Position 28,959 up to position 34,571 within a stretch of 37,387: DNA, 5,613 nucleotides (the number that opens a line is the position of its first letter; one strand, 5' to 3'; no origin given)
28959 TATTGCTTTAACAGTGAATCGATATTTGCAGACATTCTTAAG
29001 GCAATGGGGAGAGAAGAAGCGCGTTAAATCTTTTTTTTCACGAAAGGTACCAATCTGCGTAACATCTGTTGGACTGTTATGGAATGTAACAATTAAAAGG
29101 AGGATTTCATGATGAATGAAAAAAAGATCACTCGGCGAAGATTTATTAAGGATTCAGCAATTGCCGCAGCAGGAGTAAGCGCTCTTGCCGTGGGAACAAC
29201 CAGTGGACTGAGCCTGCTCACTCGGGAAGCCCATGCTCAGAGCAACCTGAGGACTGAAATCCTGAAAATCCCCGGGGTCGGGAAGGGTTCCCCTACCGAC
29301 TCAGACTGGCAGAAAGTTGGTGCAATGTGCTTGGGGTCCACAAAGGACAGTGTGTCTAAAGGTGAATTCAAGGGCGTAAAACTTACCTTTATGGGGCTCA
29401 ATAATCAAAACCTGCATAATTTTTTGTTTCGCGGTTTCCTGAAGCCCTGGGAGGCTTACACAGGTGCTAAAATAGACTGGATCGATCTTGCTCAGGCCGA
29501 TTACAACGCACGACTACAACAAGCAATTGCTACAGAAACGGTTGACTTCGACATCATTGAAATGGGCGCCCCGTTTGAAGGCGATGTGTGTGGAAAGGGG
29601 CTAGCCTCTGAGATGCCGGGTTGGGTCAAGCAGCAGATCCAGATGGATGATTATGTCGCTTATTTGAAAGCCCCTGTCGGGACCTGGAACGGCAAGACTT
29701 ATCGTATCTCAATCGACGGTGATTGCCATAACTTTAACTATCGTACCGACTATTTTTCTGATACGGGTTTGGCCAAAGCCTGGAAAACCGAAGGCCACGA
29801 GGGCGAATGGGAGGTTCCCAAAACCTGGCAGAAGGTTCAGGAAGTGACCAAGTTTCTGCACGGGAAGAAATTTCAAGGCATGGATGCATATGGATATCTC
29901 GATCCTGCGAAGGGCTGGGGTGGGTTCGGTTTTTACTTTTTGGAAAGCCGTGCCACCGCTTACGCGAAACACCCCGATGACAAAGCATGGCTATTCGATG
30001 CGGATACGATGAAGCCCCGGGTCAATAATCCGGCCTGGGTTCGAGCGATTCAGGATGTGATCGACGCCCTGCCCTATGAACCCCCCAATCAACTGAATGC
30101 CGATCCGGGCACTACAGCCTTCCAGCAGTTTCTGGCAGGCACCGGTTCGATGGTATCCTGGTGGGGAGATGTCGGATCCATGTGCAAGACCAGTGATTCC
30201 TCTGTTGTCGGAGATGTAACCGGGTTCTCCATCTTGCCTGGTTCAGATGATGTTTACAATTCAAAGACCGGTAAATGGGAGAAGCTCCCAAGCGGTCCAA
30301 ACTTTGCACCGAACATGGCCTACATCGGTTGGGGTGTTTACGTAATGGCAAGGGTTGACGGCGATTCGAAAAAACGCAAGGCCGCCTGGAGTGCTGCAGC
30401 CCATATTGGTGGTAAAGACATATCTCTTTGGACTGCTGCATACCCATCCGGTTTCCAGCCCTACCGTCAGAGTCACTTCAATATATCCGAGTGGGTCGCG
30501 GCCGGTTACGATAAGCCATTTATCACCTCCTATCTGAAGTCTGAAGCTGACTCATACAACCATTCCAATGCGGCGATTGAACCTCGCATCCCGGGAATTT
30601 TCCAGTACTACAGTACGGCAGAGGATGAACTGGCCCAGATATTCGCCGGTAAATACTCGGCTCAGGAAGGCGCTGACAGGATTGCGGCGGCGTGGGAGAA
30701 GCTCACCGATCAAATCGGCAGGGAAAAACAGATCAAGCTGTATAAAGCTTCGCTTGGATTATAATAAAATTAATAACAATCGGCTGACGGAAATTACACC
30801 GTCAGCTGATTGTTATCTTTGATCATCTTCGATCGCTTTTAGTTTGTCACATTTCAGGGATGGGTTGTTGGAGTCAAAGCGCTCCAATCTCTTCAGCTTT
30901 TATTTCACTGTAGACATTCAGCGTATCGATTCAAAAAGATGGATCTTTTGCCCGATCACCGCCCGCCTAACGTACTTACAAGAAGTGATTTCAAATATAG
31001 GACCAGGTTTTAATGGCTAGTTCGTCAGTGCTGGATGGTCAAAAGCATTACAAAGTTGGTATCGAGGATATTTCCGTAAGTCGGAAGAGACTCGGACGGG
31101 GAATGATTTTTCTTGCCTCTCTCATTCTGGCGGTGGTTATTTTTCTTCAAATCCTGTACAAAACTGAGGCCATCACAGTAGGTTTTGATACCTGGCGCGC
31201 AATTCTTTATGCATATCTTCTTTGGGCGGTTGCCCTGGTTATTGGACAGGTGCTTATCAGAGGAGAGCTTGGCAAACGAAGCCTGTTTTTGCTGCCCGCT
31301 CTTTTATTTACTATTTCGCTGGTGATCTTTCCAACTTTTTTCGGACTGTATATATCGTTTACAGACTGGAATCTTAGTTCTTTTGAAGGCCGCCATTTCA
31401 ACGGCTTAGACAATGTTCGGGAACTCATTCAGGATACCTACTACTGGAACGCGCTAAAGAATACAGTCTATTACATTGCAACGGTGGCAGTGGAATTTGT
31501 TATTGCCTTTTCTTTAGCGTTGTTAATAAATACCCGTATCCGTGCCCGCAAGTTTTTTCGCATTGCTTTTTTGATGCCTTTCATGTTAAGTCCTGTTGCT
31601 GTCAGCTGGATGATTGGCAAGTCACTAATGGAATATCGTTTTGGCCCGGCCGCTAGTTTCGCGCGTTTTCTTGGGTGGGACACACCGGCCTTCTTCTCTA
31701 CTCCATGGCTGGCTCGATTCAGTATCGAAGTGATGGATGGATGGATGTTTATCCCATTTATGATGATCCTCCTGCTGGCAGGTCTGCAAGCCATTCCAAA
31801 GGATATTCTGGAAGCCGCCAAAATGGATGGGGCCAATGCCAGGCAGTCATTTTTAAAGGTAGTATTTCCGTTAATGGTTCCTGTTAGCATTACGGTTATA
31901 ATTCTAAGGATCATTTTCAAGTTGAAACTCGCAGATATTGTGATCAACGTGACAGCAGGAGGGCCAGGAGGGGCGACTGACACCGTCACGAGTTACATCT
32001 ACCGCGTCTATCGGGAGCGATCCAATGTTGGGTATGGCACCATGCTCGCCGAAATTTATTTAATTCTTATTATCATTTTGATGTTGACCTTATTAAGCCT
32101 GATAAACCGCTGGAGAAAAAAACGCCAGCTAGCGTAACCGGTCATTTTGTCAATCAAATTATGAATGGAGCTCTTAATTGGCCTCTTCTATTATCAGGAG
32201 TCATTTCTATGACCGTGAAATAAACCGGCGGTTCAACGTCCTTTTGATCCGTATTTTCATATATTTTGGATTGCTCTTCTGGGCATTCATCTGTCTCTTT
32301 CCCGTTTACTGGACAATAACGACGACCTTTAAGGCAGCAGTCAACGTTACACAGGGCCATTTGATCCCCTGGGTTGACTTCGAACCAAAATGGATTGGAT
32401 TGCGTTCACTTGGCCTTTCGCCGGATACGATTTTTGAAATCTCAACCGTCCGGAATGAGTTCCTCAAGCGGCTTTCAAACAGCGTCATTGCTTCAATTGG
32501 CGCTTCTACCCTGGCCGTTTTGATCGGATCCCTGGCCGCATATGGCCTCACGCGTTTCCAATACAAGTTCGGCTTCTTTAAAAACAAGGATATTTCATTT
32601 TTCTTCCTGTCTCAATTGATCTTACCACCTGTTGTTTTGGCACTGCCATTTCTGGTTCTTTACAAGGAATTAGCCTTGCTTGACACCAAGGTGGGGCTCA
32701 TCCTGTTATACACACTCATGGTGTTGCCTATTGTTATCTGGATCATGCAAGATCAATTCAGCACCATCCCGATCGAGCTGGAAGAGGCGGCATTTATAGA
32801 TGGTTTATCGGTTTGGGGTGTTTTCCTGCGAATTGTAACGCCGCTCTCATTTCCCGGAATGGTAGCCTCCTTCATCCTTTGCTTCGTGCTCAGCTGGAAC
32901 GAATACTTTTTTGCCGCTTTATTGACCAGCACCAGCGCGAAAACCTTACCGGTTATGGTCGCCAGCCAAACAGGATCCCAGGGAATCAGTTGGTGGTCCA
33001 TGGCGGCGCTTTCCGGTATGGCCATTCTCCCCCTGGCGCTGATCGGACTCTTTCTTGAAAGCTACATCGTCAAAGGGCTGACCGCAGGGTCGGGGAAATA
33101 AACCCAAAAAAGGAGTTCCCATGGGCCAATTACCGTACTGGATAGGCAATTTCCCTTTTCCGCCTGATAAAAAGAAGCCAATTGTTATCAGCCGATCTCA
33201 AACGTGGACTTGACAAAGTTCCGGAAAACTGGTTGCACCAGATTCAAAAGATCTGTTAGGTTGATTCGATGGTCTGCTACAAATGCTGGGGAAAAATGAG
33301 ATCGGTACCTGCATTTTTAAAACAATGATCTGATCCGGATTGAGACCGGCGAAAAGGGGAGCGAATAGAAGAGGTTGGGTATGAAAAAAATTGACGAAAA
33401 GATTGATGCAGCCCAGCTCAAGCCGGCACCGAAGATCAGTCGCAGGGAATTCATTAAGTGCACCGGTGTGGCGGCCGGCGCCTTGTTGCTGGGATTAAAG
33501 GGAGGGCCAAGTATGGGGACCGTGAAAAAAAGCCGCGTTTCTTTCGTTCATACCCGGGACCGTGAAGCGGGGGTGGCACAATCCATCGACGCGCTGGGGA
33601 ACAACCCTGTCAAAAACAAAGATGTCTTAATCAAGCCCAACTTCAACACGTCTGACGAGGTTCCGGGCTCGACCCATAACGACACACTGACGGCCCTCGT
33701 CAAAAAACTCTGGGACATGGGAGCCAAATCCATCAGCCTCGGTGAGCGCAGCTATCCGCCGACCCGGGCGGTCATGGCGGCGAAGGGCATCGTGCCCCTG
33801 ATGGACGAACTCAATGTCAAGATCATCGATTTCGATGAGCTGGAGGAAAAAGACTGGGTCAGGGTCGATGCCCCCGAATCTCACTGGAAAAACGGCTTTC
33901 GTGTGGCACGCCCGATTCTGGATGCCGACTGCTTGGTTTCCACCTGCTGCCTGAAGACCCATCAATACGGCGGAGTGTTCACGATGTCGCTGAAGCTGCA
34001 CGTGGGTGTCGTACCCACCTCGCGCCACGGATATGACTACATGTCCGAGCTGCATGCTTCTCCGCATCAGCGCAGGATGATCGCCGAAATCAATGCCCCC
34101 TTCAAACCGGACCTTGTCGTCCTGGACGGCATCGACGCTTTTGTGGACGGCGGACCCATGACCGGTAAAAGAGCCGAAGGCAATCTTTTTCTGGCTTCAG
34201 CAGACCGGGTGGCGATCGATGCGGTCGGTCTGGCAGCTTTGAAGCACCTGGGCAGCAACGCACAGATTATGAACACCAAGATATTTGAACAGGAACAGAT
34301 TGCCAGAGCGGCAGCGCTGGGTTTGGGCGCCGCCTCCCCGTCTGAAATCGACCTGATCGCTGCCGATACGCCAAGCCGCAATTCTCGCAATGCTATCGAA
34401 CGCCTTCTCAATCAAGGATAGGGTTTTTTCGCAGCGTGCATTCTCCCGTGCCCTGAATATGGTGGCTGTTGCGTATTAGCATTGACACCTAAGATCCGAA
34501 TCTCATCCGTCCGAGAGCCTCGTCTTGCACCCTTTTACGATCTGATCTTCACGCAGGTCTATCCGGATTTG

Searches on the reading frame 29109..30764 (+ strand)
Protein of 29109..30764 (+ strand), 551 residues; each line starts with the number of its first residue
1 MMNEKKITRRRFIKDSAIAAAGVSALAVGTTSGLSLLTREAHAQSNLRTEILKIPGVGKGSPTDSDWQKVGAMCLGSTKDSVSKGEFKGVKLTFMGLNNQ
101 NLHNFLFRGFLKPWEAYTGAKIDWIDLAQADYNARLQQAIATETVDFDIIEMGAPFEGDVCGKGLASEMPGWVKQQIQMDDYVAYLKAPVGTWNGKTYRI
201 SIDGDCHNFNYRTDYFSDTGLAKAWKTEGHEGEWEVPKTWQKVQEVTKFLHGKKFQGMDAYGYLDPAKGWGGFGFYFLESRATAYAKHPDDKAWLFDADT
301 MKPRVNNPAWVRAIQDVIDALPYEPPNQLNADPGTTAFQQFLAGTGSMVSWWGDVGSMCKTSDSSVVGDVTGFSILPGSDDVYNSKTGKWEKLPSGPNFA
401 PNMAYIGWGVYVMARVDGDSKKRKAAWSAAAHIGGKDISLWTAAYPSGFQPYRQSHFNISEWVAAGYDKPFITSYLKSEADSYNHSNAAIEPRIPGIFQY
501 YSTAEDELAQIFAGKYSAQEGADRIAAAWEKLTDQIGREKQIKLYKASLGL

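Call 3: search_protein_families(library=pfam, proteins=[window:29109-30764:+])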
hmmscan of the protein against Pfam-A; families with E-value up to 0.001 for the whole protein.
window:29109-30764:+ (551 aa): 0 families

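Call 4: search_protein_families(library=ncbifam, proteins=[window:29109-30764:+])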
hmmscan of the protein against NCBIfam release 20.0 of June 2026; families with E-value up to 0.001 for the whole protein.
window:29109-30764:+ (551 aa): 0 families

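Call 51: search_protein_families(library=pfam, proteins=[window:29109-30764:+], max_evalue=5)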
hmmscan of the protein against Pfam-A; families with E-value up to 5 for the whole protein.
window:29109-30764:+ (551 aa): 2 families
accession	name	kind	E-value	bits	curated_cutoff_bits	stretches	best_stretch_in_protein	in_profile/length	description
PF01546.33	Peptidase_M20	-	0.074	13.4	24.6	1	300-357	122-179/206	Peptidase family M20/M25/M40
PF10399.14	UCR_Fe-S_N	-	0.21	11.5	24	1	4-28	6-27/41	Ubiquitinol-cytochrome C reductase Fe-S subunit TAT signal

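Call 68: search_solved_structures(query=window:29109-30764:+, max_evalue=1)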
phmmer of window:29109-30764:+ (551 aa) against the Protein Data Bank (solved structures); distinct sequences matched with E-value up to 1: 0.

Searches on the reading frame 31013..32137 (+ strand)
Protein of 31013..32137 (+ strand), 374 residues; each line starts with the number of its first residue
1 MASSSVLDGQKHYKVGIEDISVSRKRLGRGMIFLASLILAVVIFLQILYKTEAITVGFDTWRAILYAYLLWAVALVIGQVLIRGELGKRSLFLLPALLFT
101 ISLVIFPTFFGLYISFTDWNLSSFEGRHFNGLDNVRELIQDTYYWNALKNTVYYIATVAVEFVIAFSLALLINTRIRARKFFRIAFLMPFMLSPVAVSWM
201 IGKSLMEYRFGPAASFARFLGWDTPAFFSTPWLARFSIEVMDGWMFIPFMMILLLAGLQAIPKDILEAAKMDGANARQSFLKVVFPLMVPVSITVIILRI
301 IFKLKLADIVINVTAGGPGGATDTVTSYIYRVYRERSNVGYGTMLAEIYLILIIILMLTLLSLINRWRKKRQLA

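Call 3: search_protein_families(library=pfam, proteins=[window:31013-32137:+])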
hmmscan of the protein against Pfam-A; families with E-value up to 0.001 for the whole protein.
window:31013-32137:+ (374 aa): 1 family
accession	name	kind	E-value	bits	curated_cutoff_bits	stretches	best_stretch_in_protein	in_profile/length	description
PF00528.27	BPD_transp_1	-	2.9e-14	53.6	26.4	1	167-364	7-178/184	Binding-protein-dependent transport system inner membrane component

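Call 4: search_protein_families(library=ncbifam, proteins=[window:31013-32137:+])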
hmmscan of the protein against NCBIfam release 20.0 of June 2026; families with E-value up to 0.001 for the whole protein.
window:31013-32137:+ (374 aa): 16 families
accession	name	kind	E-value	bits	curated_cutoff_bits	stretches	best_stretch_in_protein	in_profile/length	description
NF007852.0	PRK10561.1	equivalog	1.5e-26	94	335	1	91-362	16-284/295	sn-glycerol-3-phosphate ABC transporter permease UgpA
NF008232.0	PRK10999.1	equivalog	3.5e-24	85.4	392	1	151-363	291-512/520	maltose ABC transporter permease MalF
NF040931.1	ABC_arch_GlcT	equivalog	1.1e-17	64.6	360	1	93-368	2-276/278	glucose ABC transporter permease GlcT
NF043073.1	MMSYN1_0195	equivalog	2.6e-09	35.9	1250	1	247-366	139-252/1021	spermidine/putrescine ABC transporter permease/substrate-binding protein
NF040932.1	ABC_arch_GlcU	equivalog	4.7e-09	36.3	340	1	245-302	143-200/272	glucose ABC transporter permease GlcU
TIGR02141.1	modB_ABC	equivalog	8.2e-08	32.1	182.6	1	156-361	9-205/208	molybdate ABC transporter permease subunit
NF043074.1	MMSYN1_0196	equivalog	9.7e-08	31.6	350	1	242-369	145-268/277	spermidine/putrescine ABC transporter permease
NF007044.0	PRK09497.1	equivalog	3.3e-07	30.1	348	1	101-367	20-277/285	spermidine/putrescine ABC transporter permease PotB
NF011624.0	PRK15050.1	equivalog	1.4e-06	27.6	247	1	90-367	25-289/297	2-aminoethylphosphonate ABC transporter permease subunit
NF008196.0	PRK10952.1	equivalog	1.9e-06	26.9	439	1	247-340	220-310/356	glycine betaine/L-proline ABC transporter permease ProW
NF007047.0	PRK09500.1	equivalog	2.8e-06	27.1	326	1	246-356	139-244/257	spermidine/putrescine ABC transporter permease PotC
TIGR03226.1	PhnU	equivalog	4.4e-05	23.1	283.45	1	88-366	35-302/311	2-aminoethylphosphonate ABC transporter permease subunit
TIGR00969.1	3a0106s02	subfamily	0.00023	20.7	240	1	130-358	45-265/272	sulfate ABC transporter permease subunit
NF008231.0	PRK10998.1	equivalog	0.00051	19.7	261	1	257-304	180-227/296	maltose ABC transporter permease MalG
TIGR01581.1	Mo_ABC_porter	hypoth_equivalog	0.00084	18.9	210.3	0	161-355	37-221/225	ABC transporter permease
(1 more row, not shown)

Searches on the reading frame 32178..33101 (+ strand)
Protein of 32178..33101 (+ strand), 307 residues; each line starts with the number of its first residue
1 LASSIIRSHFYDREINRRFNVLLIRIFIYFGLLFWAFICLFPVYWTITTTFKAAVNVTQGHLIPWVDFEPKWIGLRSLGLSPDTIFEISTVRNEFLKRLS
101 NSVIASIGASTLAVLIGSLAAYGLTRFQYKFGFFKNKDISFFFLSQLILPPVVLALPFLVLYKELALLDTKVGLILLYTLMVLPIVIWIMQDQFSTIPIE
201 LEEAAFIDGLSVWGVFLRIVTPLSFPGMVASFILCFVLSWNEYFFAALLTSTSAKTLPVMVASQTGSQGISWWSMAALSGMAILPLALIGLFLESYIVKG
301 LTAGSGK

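Call 3: search_protein_families(library=pfam, proteins=[window:32178-33101:+])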
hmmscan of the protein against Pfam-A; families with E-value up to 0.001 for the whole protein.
window:32178-33101:+ (307 aa): 1 family
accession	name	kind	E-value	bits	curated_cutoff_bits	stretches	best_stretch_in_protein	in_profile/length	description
PF00528.27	BPD_transp_1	-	6.7e-16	59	26.4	1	114-300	2-181/184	Binding-protein-dependent transport system inner membrane component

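Call 4: search_protein_families(library=ncbifam, proteins=[window:32178-33101:+])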
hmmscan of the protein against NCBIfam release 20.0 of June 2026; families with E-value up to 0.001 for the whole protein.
window:32178-33101:+ (307 aa): 22 families
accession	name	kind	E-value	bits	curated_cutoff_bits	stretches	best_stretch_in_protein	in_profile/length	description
NF040932.1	ABC_arch_GlcU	equivalog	2.6e-30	106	340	1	35-303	12-266/272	glucose ABC transporter permease GlcU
NF008231.0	PRK10998.1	equivalog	5.3e-25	88.6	261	1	30-306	18-294/296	maltose ABC transporter permease MalG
NF008210.0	PRK10973.1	equivalog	3.8e-15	56.3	297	1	26-302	10-277/281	sn-glycerol-3-phosphate ABC transporter permease UgpE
NF007047.0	PRK09500.1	equivalog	2.3e-14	53.6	326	1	92-280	53-235/257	spermidine/putrescine ABC transporter permease PotC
TIGR01581.1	Mo_ABC_porter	hypoth_equivalog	2.7e-11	43.4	210.3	1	93-285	17-220/225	ABC transporter permease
TIGR03226.1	PhnU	equivalog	2.8e-11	43.4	283.45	1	167-289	175-297/311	2-aminoethylphosphonate ABC transporter permease subunit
NF011624.0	PRK15050.1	equivalog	4e-11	42.6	247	1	164-266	154-256/297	2-aminoethylphosphonate ABC transporter permease subunit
NF007889.0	PRK10592.1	equivalog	2.4e-10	40.5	476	1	102-292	68-259/281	putrescine ABC transporter permease PotI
TIGR02141.1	modB_ABC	equivalog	9.9e-09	35.1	182.6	1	106-292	7-200/208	molybdate ABC transporter permease subunit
TIGR02139.1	permease_CysT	equivalog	4.2e-08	33.1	246.1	1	78-263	32-227/265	sulfate ABC transporter permease subunit CysT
NF006939.0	PRK09421.1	equivalog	5.1e-08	32.6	262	1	99-245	12-167/230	molybdate ABC transporter permease subunit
TIGR02138.1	phosphate_pstC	equivalog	1e-07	31.3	196.45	1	176-258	157-239/296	phosphate ABC transporter permease subunit PstC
NF040839.1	tungstate_WtpB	equivalog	4.8e-07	29.7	340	1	92-271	39-224/251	tungstate ABC transporter permease WtpB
TIGR00974.1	3a0107s02c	equivalog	5.5e-07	29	193.45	1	93-242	50-200/272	phosphate ABC transporter permease PstA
TIGR03255.1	PhnV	equivalog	1.4e-06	28.2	358.7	1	98-271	67-241/270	2-aminoethylphosphonate ABC transport system, membrane component PhnV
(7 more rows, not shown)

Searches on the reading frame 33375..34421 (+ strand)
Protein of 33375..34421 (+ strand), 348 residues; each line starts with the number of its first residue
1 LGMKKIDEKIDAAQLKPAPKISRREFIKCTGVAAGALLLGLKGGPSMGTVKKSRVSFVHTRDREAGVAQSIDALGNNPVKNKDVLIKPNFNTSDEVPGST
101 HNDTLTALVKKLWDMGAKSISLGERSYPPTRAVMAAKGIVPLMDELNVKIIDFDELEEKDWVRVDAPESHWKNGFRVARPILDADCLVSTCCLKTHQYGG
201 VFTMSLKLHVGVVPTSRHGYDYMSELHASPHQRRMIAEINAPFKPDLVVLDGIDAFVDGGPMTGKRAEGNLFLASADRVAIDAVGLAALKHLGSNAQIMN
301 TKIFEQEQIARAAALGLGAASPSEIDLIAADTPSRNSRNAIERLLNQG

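Call 3: search_protein_families(library=pfam, proteins=[window:33375-34421:+])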
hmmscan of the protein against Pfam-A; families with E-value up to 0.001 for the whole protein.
window:33375-34421:+ (348 aa): 2 families
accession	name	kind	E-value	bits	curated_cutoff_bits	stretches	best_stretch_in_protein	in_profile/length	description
PF04015.17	DUF362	-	1.5e-39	136.6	24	1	84-286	1-199/200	Domain of unknown function (DUF362)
PF10518.14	TAT_signal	-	0.0005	20.3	22.7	1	20-40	1-21/21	TAT (twin-arginine translocation) pathway signal sequence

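Call 4: search_protein_families(library=ncbifam, proteins=[window:33375-34421:+])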
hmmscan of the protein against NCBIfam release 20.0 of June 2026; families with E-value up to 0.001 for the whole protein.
window:33375-34421:+ (348 aa): 1 family
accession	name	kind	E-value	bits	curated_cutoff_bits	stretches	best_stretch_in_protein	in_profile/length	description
NF052623.1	Npun_F2552_fam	equivalog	1.3e-15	57.6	500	1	81-290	37-240/314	Npun_F2552 family protein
